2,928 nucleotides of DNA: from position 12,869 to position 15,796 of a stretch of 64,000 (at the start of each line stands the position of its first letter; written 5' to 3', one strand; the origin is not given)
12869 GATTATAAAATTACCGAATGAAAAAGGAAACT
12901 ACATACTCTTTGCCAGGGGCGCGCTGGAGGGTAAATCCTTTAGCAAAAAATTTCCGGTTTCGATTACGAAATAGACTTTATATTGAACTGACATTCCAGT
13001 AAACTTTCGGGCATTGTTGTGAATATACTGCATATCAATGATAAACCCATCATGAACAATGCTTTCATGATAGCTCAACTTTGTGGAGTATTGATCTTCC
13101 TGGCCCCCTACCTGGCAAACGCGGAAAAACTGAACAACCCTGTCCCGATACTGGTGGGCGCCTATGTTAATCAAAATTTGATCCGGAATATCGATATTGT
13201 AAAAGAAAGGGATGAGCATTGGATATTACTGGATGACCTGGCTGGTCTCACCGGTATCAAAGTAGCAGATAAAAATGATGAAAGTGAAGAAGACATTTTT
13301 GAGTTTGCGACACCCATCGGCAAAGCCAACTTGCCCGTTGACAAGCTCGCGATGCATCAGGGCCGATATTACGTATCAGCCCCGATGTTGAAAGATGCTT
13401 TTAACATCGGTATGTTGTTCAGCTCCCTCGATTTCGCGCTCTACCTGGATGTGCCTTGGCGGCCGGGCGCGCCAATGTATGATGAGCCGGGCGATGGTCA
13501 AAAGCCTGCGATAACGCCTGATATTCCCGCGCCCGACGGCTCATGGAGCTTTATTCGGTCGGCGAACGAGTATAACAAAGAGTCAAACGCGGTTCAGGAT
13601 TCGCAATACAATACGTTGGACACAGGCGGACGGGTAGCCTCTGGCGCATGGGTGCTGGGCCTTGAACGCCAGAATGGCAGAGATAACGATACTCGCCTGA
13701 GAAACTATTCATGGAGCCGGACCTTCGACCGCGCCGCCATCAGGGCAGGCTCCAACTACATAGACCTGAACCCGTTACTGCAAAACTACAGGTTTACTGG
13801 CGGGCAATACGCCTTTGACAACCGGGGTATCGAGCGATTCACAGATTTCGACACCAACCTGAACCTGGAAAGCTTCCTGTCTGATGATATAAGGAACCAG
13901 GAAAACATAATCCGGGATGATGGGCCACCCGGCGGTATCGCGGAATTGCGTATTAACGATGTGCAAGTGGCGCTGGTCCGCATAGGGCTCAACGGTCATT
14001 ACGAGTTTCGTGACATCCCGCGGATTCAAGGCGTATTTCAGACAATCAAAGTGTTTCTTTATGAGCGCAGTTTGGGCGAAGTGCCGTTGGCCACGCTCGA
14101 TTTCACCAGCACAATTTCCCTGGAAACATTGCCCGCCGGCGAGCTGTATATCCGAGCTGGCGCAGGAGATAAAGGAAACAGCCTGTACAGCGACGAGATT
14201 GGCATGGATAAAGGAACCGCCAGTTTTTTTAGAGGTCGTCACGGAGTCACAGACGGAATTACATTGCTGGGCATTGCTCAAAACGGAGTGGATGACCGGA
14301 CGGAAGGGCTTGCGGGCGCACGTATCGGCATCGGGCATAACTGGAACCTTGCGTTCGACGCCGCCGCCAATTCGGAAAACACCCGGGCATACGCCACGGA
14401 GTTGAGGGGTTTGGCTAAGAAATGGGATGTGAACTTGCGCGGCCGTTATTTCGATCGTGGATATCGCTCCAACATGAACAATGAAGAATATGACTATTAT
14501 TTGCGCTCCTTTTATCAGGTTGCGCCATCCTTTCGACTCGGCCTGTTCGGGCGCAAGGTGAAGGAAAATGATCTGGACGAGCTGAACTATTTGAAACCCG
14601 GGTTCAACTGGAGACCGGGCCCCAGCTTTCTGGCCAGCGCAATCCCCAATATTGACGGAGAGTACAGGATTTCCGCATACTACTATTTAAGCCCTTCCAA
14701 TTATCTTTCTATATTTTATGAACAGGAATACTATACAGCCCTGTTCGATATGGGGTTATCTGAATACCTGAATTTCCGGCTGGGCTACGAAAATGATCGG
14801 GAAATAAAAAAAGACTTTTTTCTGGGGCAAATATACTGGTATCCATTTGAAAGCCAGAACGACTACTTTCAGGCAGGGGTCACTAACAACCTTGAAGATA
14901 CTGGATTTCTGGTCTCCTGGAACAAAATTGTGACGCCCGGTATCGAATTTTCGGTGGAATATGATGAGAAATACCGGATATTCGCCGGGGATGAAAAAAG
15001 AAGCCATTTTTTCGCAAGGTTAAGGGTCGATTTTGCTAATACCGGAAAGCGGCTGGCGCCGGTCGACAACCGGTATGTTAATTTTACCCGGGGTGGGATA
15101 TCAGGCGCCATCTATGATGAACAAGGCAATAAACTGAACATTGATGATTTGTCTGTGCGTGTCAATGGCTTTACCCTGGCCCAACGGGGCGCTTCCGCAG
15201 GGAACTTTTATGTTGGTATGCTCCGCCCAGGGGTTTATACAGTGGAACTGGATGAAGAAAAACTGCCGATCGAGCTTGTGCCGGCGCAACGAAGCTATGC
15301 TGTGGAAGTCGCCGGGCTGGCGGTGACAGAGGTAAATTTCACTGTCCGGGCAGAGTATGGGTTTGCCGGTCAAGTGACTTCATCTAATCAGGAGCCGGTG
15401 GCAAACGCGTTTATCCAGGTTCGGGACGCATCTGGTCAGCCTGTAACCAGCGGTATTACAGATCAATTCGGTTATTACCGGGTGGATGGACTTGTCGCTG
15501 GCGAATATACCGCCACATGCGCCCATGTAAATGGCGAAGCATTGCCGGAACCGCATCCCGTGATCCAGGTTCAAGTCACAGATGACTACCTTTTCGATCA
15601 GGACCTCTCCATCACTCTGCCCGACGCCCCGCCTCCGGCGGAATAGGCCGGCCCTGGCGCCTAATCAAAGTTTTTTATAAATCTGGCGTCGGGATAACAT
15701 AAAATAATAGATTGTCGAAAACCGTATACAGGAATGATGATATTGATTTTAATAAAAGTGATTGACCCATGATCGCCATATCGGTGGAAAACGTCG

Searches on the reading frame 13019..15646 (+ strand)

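Call 38: search_protein_families(library=pfam, proteins=[window:13019-15646:+], max_evalue=0.00001)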
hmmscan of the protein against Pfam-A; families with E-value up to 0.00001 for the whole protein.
window:13019-15646:+ (875 aa): 1 family
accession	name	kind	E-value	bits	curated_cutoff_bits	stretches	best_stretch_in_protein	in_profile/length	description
PF13620.12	CarboxypepD_reg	-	1.3e-12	48.3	32.3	1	783-838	3-58/82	Carboxypeptidase regulatory-like domain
